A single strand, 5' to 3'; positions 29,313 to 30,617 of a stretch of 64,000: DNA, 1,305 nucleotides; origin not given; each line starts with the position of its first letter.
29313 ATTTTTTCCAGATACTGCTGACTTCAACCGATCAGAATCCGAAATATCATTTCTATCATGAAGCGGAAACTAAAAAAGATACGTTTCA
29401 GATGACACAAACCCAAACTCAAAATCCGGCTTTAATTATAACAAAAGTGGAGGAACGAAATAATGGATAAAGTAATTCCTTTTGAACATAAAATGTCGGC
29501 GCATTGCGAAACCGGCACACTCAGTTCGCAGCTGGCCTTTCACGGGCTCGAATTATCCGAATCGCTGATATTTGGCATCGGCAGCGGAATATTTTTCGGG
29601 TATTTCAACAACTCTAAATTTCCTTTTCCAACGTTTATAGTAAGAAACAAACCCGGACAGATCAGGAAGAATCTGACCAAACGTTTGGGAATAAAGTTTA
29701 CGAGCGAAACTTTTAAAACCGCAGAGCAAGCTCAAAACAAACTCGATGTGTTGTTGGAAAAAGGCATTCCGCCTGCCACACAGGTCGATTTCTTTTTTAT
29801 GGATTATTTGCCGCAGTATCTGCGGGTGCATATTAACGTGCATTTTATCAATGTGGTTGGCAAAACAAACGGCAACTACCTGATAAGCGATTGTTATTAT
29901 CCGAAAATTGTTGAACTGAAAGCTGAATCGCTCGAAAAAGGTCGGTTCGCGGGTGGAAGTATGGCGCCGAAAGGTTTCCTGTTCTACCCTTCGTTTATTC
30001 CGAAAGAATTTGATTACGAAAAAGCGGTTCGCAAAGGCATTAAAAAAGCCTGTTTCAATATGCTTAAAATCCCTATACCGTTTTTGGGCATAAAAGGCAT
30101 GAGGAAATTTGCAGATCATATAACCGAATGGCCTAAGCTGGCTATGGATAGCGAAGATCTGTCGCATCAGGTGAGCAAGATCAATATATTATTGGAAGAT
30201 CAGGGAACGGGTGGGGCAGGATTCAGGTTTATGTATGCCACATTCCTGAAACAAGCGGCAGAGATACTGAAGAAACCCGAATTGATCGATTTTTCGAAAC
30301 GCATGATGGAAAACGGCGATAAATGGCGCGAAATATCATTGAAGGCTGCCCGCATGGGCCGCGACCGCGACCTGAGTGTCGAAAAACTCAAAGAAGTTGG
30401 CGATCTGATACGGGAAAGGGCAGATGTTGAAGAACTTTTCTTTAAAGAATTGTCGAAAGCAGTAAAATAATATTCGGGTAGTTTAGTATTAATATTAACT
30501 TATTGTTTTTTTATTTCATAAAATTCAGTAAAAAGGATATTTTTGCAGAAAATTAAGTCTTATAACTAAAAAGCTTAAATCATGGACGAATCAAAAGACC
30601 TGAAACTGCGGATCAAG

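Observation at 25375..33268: Orphan carrier-protein-dependent cluster: GT, ABC-2 exporter, HTH-like protein, BtrH-like protein, stand-alone ACP, sulfotransferase and PaaK/CapK-type ligase, with no PKS/NRPS core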

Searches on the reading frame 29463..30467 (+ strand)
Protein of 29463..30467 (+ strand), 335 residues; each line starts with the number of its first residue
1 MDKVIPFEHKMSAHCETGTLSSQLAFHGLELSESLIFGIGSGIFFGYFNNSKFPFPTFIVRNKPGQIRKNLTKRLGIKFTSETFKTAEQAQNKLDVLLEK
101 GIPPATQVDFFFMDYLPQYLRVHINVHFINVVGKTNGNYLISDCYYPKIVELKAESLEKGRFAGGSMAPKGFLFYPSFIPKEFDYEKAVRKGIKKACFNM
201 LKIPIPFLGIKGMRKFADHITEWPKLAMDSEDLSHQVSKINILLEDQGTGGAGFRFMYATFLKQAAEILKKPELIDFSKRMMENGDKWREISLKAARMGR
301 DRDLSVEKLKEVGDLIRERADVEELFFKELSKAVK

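Call 4: search_protein_families(library=pfam, proteins=[window:29463-30467:+], max_evalue=0.01)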
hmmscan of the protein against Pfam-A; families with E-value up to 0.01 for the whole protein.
window:29463-30467:+ (335 aa): 2 families
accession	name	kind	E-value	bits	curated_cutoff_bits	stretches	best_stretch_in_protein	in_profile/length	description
PF16169.10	DUF4872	-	3.1e-46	157.7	28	1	155-330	1-173/173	Domain of unknown function (DUF4872)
PF14399.12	BtrH_N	-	6e-38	130.5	29.7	1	14-144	1-134/134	Butirosin biosynthesis protein H, N-terminal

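Call 5: search_protein_families(library=ncbifam, proteins=[window:29463-30467:+], max_evalue=0.01)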
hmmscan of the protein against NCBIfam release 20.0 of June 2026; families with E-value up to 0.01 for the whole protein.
window:29463-30467:+ (335 aa): 1 family
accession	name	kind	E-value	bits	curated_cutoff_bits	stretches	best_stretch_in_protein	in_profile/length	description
NF053550.1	DarH_acyl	equivalog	4.8e-96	321.7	300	1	7-330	2-324/325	BtrH-related acyltransferase DarH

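Call 13: find_encoding_contigs(protein=window:29463-30467:+, flank=10000, max_places=6)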
Protein window:29463-30467:+ (335 aa): 11 contigs read that carry it; 6 places shown.
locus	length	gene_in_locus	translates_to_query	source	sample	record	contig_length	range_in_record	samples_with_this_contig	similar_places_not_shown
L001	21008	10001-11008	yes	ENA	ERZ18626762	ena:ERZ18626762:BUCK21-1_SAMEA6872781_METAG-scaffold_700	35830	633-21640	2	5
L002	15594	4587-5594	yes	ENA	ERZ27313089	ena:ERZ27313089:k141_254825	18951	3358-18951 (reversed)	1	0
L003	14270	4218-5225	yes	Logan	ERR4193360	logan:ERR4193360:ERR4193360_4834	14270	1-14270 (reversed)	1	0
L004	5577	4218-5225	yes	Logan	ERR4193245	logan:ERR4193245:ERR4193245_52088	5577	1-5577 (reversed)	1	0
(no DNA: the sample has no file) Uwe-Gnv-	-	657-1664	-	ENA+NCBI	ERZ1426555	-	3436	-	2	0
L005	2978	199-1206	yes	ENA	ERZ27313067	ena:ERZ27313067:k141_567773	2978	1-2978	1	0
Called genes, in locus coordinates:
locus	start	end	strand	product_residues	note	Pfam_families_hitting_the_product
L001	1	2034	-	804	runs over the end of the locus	PF13620:CarboxypepD_reg, PF13715:CarbopepD_reg_2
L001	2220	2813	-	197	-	-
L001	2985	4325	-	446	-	PF02310:B12-binding, PF04055:Radical_SAM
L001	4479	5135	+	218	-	-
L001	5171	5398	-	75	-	-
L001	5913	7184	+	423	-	PF00201:UDPGT, PF04101:Glyco_tran_28_C (weak), PF06722:EryCIII-like_C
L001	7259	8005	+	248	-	PF00005:ABC_tran, PF13304:AAA_21 (faint)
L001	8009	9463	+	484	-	PF12679:ABC2_membrane_2, PF12698:ABC2_membrane_3, PF01061:ABC2_membrane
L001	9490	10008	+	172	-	-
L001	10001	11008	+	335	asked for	PF14399:BtrH_N, PF16169:DUF4872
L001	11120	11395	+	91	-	PF00550:PP-binding (weak)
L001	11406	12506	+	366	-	PF00685:Sulfotransfer_1, PF13469:Sulfotransfer_3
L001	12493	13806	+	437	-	PF00501:AMP-binding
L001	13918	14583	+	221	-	PF14123:DUF4290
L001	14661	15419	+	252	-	PF00881:Nitroreductase, PF14512:TM1586_NiRdase (faint)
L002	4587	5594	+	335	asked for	PF14399:BtrH_N, PF16169:DUF4872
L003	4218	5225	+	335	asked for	PF14399:BtrH_N, PF16169:DUF4872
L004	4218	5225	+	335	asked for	PF14399:BtrH_N, PF16169:DUF4872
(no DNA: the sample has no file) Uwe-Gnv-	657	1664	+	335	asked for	PF14399:BtrH_N, PF16169:DUF4872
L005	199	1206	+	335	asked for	PF14399:BtrH_N, PF16169:DUF4872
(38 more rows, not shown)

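Call 18: find_related_loci(query=window:29463-30467:+, collection=genome_contigs, flank=10000)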
Query window:29463-30467:+ (335 aa) in genome_contigs; peptide patterns used: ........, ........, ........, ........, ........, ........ (x = any residue, [..] = any of these).
73 stretches matched a pattern; 33 encode a relative of the query (tblastn E <= 1e-3); 33 distinct loci.
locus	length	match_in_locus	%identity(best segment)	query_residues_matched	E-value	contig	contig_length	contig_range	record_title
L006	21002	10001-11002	93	1-334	0e+0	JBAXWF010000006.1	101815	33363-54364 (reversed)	MAG: Bacteroidota bacterium isolate ELA706 MAG706_6, whole genome shotgun sequence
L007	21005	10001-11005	87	1-335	0e+0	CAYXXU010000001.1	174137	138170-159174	MAG TPA_asm: uncultured Bacteroidales bacterium isolate SRP220891_co2_158 genome assembly, contig: NODE_63_length_174137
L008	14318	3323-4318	89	5-335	0e+0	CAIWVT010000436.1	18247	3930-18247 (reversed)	uncultured bacterium isolate KR_bin-2776 genome assembly, contig: bin-2776:436/679, whole genome shotgun sequence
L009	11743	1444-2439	88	5-335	0e+0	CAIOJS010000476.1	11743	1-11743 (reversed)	uncultured bacterium isolate AlinenLipids_bin-6511 genome assembly, contig: bin-6511:476/558, whole genome shotgun seque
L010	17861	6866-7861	88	5-335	0e+0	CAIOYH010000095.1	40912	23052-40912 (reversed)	uncultured bacterium isolate Kiruna_bin-04925 genome assembly, contig: bin-04925:095/230, whole genome shotgun sequence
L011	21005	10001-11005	85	1-335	0e+0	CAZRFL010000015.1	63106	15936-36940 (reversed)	MAG TPA_asm: uncultured Bacteroidales bacterium isolate SRP272421_co1_615 genome assembly, contig: NODE_684_length_63106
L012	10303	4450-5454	85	1-335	0e+0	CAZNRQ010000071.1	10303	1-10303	MAG TPA_asm: uncultured Bacteroidales bacterium isolate SRP142039_co2_135 genome assembly, contig: NODE_5215_length_1030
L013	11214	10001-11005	77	1-335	5e-180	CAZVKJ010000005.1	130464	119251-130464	MAG TPA_asm: uncultured Bacteroidales bacterium isolate SRP089250_co1_43 genome assembly, contig: NODE_103_length_130464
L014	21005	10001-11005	66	1-335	5e-158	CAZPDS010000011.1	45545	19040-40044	MAG TPA_asm: uncultured Bacteroidales bacterium isolate SRP192927_co1_781 genome assembly, contig: NODE_1138_length_4554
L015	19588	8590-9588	63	4-334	1e-147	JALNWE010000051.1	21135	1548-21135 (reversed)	MAG: Bacteroidales bacterium isolate SO_2016_LW1 bin 3 scaffold02321_LW64-88_2016, whole genome shotgun sequence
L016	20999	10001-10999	65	4-334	3e-147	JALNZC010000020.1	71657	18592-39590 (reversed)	MAG: Bacteroidales bacterium isolate SO_2017_GW1 bin 88 NODE_2161_length_71657_cov_1.277562_OW334_2017, whole genome sho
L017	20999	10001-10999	64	3-334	3e-145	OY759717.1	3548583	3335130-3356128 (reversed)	MAG: Bacteroidales bacterium isolate 1994922c-57ad-4284-af65-a097e7e7ad8c genome assembly, chromosome: 1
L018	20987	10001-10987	63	7-334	9e-145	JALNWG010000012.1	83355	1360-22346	MAG: Bacteroidales bacterium isolate SO_2016_LW1 bin 64 scaffold00143_LW64-88_2016, whole genome shotgun sequence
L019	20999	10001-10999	62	3-334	3e-144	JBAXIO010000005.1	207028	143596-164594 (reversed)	MAG: Bacteroidota bacterium isolate ELA351 MAG351_5, whole genome shotgun sequence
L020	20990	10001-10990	61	7-335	9e-144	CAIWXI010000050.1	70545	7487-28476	MAG: uncultured Bacteroidales bacterium isolate Kiruna_bin-10044 genome assembly, contig: bin-10044:050/166, whole genom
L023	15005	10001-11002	61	1-334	3e-142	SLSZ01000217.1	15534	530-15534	MAG: Bacteroidales bacterium isolate CSSed165cm_83 CSSed16-5cm-11174, whole genome shotgun sequence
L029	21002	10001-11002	59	1-334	3e-140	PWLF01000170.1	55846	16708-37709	MAG: Bacteroidales bacterium isolate CSSed10_229R1 CS-Sed10-C480, whole genome shotgun sequence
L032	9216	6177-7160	55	7-335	2e-123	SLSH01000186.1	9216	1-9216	MAG: Bacteroidales bacterium isolate CSSed165cm_598R1 CSSed16-5cm-30437, whole genome shotgun sequence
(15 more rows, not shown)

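Call 21: search_protein_families(library=ncbifam, proteins=[L017:74-559:+, L017:564-2261:+, L017:2264-3559:+, L017:3615-3998:+, L017:3923-6361:+, L017:6392-7255:+, L017:7278-8378:+, L017:12422-13075:+, L017:14492-15139:+, L017:15191-16828:-], max_evalue=0.001)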
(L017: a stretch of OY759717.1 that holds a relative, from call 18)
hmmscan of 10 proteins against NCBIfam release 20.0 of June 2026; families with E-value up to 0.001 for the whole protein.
L017:74-559:+ (162 aa): 2 families
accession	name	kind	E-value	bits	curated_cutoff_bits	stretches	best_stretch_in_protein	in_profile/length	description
TIGR02730.1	carot_isom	equivalog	3.9e-11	42.5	586.9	1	36-130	378-468/493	carotenoid isomerase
TIGR02733.1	desat_CrtD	equivalog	4.1e-10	38.9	549.7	1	29-149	371-488/492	C-3',4' desaturase CrtD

L017:564-2261:+ (566 aa): 1 family
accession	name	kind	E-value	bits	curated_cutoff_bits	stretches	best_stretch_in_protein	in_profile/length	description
NF040521.1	C45_proenzyme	subfamily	1.5e-66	224.9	85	1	76-417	1-311/313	C45 family autoproteolytic acyltransferase/hydrolase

L017:2264-3559:+ (432 aa): 12 families
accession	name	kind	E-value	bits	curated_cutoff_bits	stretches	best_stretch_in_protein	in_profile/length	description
TIGR04013.1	B12_SAM_MJ_1487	hypoth_equivalog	1.7e-16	60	251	1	31-219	18-210/382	TIGR04013 family B12-binding domain/radical SAM domain-containing protein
TIGR03471.1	HpnJ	equivalog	5.9e-12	45.2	577.6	1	167-379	200-435/472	hopanoid biosynthesis associated radical SAM protein HpnJ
TIGR02026.1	BchE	equivalog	1.2e-10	40.9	481.35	1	151-368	182-419/497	magnesium-protoporphyrin IX monomethyl ester anaerobic oxidative cyclase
TIGR04072.2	rSAM_ladder_B12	equivalog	1.5e-10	40.3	360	1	72-214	87-234/443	lipid biosynthesis B12-binding/radical SAM protein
TIGR04014.1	B12_SAM_MJ_0865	equivalog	9.9e-10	37.8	360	1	72-206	58-202/434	methyl-coenzyme M reductase glutamine C-methyltransferase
TIGR04367.1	HpnR_B12_rSAM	equivalog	2.5e-08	32.9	650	1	52-228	58-250/490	hopanoid C-3 methylase HpnR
NF033070.1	rSAM_AprD4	equivalog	5.7e-08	32.1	500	1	289-369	343-424/456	AprD4 family radical SAM diol-dehydratase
NF038361.1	rSAM_Sden_1168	equivalog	3.1e-07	29.3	575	1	157-340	276-479/560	Sden_1168 family B12-binding radical SAM P-methyltransferase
TIGR04479.1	bcpD_PhpK_rSAM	subfamily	7.9e-06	24.5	600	1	115-309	197-406/504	PhpK family radical SAM P-methyltransferase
NF040542.1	rSAM_RCCLKC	equivalog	3.1e-05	23.3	450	1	30-136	20-133/423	arsinothricin biosynthesis radical SAM protein ArsL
NF004911.0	PRK06267.1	equivalog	0.00011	21.5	305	1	270-328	153-210/351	hypothetical protein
NF040546.1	rSAM_CUAEP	equivalog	0.00011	21.1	500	0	41-202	35-209/468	CUAEP/CCAEP-tail radical SAM (seleno)protein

L017:3615-3998:+ (128 aa): 0 families

L017:3923-6361:+ (813 aa): 1 family
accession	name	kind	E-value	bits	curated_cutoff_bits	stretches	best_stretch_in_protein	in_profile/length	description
NF052345.1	S_layer_anammox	exception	2.3e-05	22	1400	1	51-136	1313-1396/1596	Kustd1514 family S-layer glycoprotein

L017:6392-7255:+ (288 aa): 16 families
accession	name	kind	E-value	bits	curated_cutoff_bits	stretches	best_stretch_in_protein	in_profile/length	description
NF006270.0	PRK08419.1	equivalog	1.6e-28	99.9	248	1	2-285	7-292/298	lipid A biosynthesis lauroyl acyltransferase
NF006432.0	PRK08706.1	equivalog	3.2e-23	82.4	384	1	1-282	1-279/289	lipid A biosynthesis lauroyl acyltransferase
TIGR02207.1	lipid_A_htrB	subfamily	6.4e-16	58.6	297.8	1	7-283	20-293/303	LpxL/LpxP family Kdo(2)-lipid IV(A) lauroyl/palmitoleoyl acyltransferase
NF005399.0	PRK06946.1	subfamily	6.4e-16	58.4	343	1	7-284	12-286/294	lipid A biosynthesis lauroyl acyltransferase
NF005340.0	PRK06860.1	subfamily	6.7e-13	48.5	398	1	8-284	27-300/309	lipid A biosynthesis lauroyl acyltransferase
NF004190.0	PRK05645.1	equivalog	1.3e-12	47.4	377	1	10-283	14-286/295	lysophospholipid acyltransferase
NF006487.0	PRK08905.1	equivalog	2.1e-12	46.7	281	1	5-285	3-277/290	lysophospholipid acyltransferase family protein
NF005120.0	PRK06553.1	equivalog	8.2e-11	41.8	273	1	38-282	59-307/308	lipid A biosynthesis lauroyl acyltransferase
NF006507.0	PRK08943.1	subfamily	1.5e-10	40.7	337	1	12-282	37-305/322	lipid A biosynthesis (KDO)2-(lauroyl)-lipid IVA acyltransferase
NF005952.0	PRK08025.1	equivalog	2.6e-10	39.9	517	1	8-286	25-298/306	kdo(2)-lipid IV(A) palmitoleoyltransferase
NF004569.0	PRK05906.1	equivalog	3e-09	36.2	439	1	103-282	136-313/454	lipid A biosynthesis lauroyl acyltransferase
NF006437.0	PRK08733.1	equivalog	4.2e-09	36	540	1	14-282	33-295/306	LpxL/LpxP family Kdo(2)-lipid IV(A) lauroyl/palmitoleoyl acyltransferase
TIGR02208.1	lipid_A_msbB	equivalog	5e-09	35.9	336.05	1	12-282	27-295/305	lauroyl-Kdo(2)-lipid IV(A) myristoyltransferase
NF004191.0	PRK05646.1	equivalog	7.3e-07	28.7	491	0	8-121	24-137/310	lipid A biosynthesis lauroyl acyltransferase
NF005919.0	PRK07920.1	equivalog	5.6e-05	22.3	209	1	40-165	50-177/311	phosphatidylinositol mannoside acyltransferase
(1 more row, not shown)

L017:7278-8378:+ (367 aa): 5 families
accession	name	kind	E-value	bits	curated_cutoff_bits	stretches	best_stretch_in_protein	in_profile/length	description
TIGR02716.1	C20_methyl_CrtF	equivalog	1.7e-14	53.6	276.1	1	53-317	7-268/306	bacteriochlorophyllide d C-20 methyltransferase BchU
TIGR04543.1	ketoArg_3Met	equivalog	6.2e-07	28.8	425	1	198-299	149-259/336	2-ketoarginine methyltransferase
NF053543.1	FlxJ_fam_MTase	equivalog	5.3e-06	25.6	560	1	133-357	109-343/352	FlxJ family methyltransferase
TIGR03534.1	RF_mod_PrmC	equivalog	0.0001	21.8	199.1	1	197-267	87-159/253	peptide chain release factor N(5)-glutamine methyltransferase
NF041081.1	prot_lys_mtase_Arch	equivalog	0.00059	19.9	200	1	198-267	9-79/142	protein-lysine N-methyltransferase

L017:12422-13075:+ (218 aa): 0 families

L017:14492-15139:+ (216 aa): 0 families

L017:15191-16828:- (545 aa): 43 families (the best 25 are shown)
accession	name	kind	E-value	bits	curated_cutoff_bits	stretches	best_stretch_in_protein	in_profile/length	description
NF006056.0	PRK08204.1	subfamily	7e-16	58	391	2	27-118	5-94/449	hypothetical protein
TIGR01224.1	hutI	equivalog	6.6e-12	44.9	298.15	2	478-518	314-354/377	imidazolonepropionase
NF005540.0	PRK07203.1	equivalog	7.5e-11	41.3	444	1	27-98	2-76/444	putative aminohydrolase SsnA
NF006549.0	PRK09045.1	equivalog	9e-10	37.7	540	1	21-90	4-75/444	TRZ/ATZ family hydrolase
NF006689.0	PRK09237.1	equivalog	1.1e-09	37.4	371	1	25-94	3-69/383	amidohydrolase/deacetylase family metallohydrolase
TIGR01178.1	ade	equivalog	2.2e-09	36.4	472.5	1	26-91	1-59/552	adenine deaminase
NF006679.0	PRK09228.1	subfamily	8.3e-09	34.7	351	1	46-91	33-79/433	guanine deaminase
TIGR02967.1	guan_deamin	equivalog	2.1e-08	33.6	375.4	1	46-91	8-54/401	guanine deaminase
NF051886.1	XaaProDiPepCaul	equivalog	2.5e-08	33.4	500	1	45-113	19-86/398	Xaa-Pro dipeptidase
TIGR03314.1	Se_ssnA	subfamily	2.6e-08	33.1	455.5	1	27-98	1-75/441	putative selenium metabolism protein SsnA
NF004701.0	PRK06038.1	equivalog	8e-08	31.4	609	1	23-91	2-66/432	N-ethylammeline chlorohydrolase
NF005557.0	PRK07228.1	equivalog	1.2e-07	30.8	522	1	27-91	3-65/445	5'-deoxyadenosine deaminase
NF006055.0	PRK08203.1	equivalog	2.6e-07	29.6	532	1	24-93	4-73/455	8-oxoguanine deaminase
NF007457.0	PRK10027.1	equivalog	2.7e-07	29.2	768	1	23-91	28-93/588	adenine deaminase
NF006560.0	PRK09061.1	subfamily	2.9e-07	29.2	340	1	11-91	12-87/517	amidohydrolase family protein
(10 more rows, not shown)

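Call 25: search_protein_families(library=pfam, proteins=[L017:3615-3998:+, L017:12422-13075:+, L017:14492-15139:+, L018:5399-7156:+, L017:8385-9569:+, L017:564-2261:+], max_evalue=0.01)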
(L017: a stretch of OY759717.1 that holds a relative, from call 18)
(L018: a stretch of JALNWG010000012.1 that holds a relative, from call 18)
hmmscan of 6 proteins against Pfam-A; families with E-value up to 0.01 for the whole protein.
L017:3615-3998:+ (128 aa): 0 families

L017:12422-13075:+ (218 aa): 0 families

L017:14492-15139:+ (216 aa): 0 families

L018:5399-7156:+ (586 aa): 0 families

L017:8385-9569:+ (395 aa): 4 families
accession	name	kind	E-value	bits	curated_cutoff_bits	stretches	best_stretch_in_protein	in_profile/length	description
PF12698.13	ABC2_membrane_3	-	1e-28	100.9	31.6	1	22-388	4-346/347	ABC-2 family transporter protein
PF01061.29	ABC2_membrane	-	9.1e-22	78.1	26.9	1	188-358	43-208/211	ABC-2 type transporter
PF12679.13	ABC2_membrane_2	-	3.8e-12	46.5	27.2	1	8-355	4-241/283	ABC-2 family transporter protein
PF12730.13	ABC2_membrane_4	-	0.0038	17.7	27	1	200-297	55-157/179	ABC-2 family transporter protein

L017:564-2261:+ (566 aa): 1 family
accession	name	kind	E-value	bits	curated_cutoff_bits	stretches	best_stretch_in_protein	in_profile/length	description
PF03417.21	AAT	-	3.5e-18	66.5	23.2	1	195-420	4-217/225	Acyl-coenzyme A:6-aminopenicillanic acid acyl-transferase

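Call 27: find_homologous_proteins(query=window:29463-30467:+, max_evalue=1e-10)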
Query window:29463-30467:+ (335 aa): 1234 proteins with E <= 1e-10 among 3310 candidates; the best 120 are listed.
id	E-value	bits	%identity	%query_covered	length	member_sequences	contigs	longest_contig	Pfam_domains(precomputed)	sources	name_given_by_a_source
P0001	4.3e-223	757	100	100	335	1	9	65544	PF14399.13,PF16169.11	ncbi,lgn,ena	-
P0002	2.3e-208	709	93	100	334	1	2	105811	PF14399.13,PF16169.11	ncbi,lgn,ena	ncbi:MAG: BtrH N-terminal domain-containing protein [Bacteroidota bacterium]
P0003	4.2e-199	679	87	100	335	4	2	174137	PF14399.13,PF16169.11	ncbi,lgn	-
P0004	5.4e-198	675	87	100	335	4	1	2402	PF14399.13,PF16169.11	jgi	jgi:hypothetical protein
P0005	5.0e-196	668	88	99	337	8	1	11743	PF14399.13,PF16169.11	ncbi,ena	-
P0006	2.7e-195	666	86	99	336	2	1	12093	PF14399.13,PF16169.11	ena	-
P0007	7.0e-195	665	86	100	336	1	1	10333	PF14399.13,PF16169.11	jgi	jgi:hypothetical protein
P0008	1.5e-192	657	84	100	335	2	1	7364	PF14399.13,PF16169.11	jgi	-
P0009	1.5e-191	654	85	100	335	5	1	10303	PF14399.13,PF16169.11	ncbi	-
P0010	2.0e-188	643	86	97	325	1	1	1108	PF14399.13,PF16169.11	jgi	jgi:hypothetical protein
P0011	2.0e-177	607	77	100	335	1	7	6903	PF14399.13,PF16169.11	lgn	-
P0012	1.4e-176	605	78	99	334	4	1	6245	PF14399.13,PF16169.11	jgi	jgi:hypothetical protein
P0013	6.0e-175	599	78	100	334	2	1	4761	PF14399.13,PF16169.11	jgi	-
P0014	1.4e-174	598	78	100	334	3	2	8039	PF14399.13,PF16169.11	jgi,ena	-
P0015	1.2e-173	595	77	100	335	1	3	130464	PF14399.13,PF16169.11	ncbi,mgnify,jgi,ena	mgnify:CR=1 FL=1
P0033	9.2e-152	523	67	98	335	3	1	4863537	PF14399.13,PF16169.11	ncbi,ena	-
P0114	1.7e-138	479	63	99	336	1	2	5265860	PF14399.13,PF16169.11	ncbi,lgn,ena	-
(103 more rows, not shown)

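Call 28: search_solved_structures(query=window:29463-30467:+, max_evalue=1, show_alignments=1)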
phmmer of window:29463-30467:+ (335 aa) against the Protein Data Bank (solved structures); distinct sequences matched with E-value up to 1: 0.

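Call 29: find_encoding_contigs(protein=P0033, flank=10000, max_places=2)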
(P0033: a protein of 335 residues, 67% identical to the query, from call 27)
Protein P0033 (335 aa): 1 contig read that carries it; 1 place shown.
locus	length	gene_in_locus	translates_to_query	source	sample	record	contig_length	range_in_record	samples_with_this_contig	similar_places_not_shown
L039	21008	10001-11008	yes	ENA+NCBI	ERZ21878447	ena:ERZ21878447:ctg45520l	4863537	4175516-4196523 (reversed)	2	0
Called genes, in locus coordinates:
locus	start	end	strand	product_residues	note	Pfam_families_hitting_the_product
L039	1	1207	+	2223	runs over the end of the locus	PF21722:Gly_rich_2, PF07679:I-set (faint), PF13927:Ig_3 (faint), PF19081:Ig_7, PF18962:Por_Secre_tail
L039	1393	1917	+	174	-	PF13858:DUF4199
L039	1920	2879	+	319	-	PF00535:Glycos_transf_2, PF10111:Glyco_tranf_2_2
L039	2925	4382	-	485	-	PF25064:ARM_TT21_5th (faint), PF13431:TPR_17 (faint), PF13432:TPR_16 (faint), PF23914:TPR_CcmH_CycH (faint), PF00515:TPR_1 (faint), PF07719:TPR_2 (faint), PF13181:TPR_8 (faint), PF14559:TPR_19 (weak), +1 more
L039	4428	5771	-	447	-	PF02310:B12-binding, PF04055:Radical_SAM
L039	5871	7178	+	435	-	PF00201:UDPGT (weak), PF06722:EryCIII-like_C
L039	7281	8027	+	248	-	PF00005:ABC_tran, PF13304:AAA_21 (faint)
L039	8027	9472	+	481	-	PF12679:ABC2_membrane_2, PF12698:ABC2_membrane_3, PF01061:ABC2_membrane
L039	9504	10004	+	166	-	-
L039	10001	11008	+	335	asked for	PF14399:BtrH_N, PF16169:DUF4872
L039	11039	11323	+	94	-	PF00550:PP-binding (faint)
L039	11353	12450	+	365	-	PF00685:Sulfotransfer_1, PF13469:Sulfotransfer_3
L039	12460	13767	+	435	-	PF00501:AMP-binding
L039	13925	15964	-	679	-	PF00930:DPPIV_N (faint), PF25174:Beta-prop_THOC3 (faint), PF26549:Tricorn_N, PF26550:Tricorn_2nd, PF07676:PD40, PF02129:Peptidase_S15 (weak), PF00561:Abhydrolase_1 (faint), PF00326:Peptidase_S9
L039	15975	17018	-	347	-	PF23914:TPR_CcmH_CycH (weak), PF13431:TPR_17 (weak), PF14559:TPR_19 (weak), PF13431:TPR_17 (weak), PF00515:TPR_1 (weak), PF13414:TPR_11 (weak), PF13431:TPR_17 (weak), PF00515:TPR_1, +14 more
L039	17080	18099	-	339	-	PF00154:RecA_N, PF08423:Rad51, PF06745:ATPase (weak), PF27531:MT3502_N (weak), PF21096:RecA_C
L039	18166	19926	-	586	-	PF13620:CarboxypepD_reg, PF13715:CarbopepD_reg_2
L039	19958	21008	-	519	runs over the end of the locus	PF04223:CitF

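Call 30: find_encoding_contigs(protein=P0114, flank=10000, max_places=2)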
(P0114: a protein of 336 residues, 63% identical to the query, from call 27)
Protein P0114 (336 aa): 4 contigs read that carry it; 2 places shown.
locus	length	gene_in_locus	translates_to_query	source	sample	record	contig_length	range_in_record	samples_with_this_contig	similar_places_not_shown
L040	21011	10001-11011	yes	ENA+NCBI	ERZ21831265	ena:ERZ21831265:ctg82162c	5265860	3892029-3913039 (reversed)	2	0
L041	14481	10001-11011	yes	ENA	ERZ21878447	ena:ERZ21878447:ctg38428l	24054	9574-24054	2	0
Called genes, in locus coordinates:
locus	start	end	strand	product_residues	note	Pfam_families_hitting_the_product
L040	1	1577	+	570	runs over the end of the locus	PF03417:AAT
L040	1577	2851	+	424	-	PF02310:B12-binding, PF04055:Radical_SAM (faint)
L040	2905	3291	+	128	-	-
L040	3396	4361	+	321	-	PF02737:3HCDH_N, PF03721:UDPG_MGDP_dh_N (weak), PF00725:3HCDH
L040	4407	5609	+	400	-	PF00871:Acetate_kinase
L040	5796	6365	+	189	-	PF14352:DUF4402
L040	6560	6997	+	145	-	PF00583:Acetyltransf_1, PF13673:Acetyltransf_10, PF13508:Acetyltransf_7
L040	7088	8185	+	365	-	PF08100:Dimerisation, PF00891:Methyltransf_2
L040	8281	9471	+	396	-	PF12679:ABC2_membrane_2, PF12698:ABC2_membrane_3, PF01061:ABC2_membrane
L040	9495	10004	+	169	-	-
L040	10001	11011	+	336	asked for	PF14399:BtrH_N, PF16169:DUF4872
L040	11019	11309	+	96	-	PF00550:PP-binding (weak)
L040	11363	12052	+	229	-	-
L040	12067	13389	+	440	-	PF00501:AMP-binding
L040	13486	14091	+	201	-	-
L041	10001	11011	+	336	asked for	PF14399:BtrH_N, PF16169:DUF4872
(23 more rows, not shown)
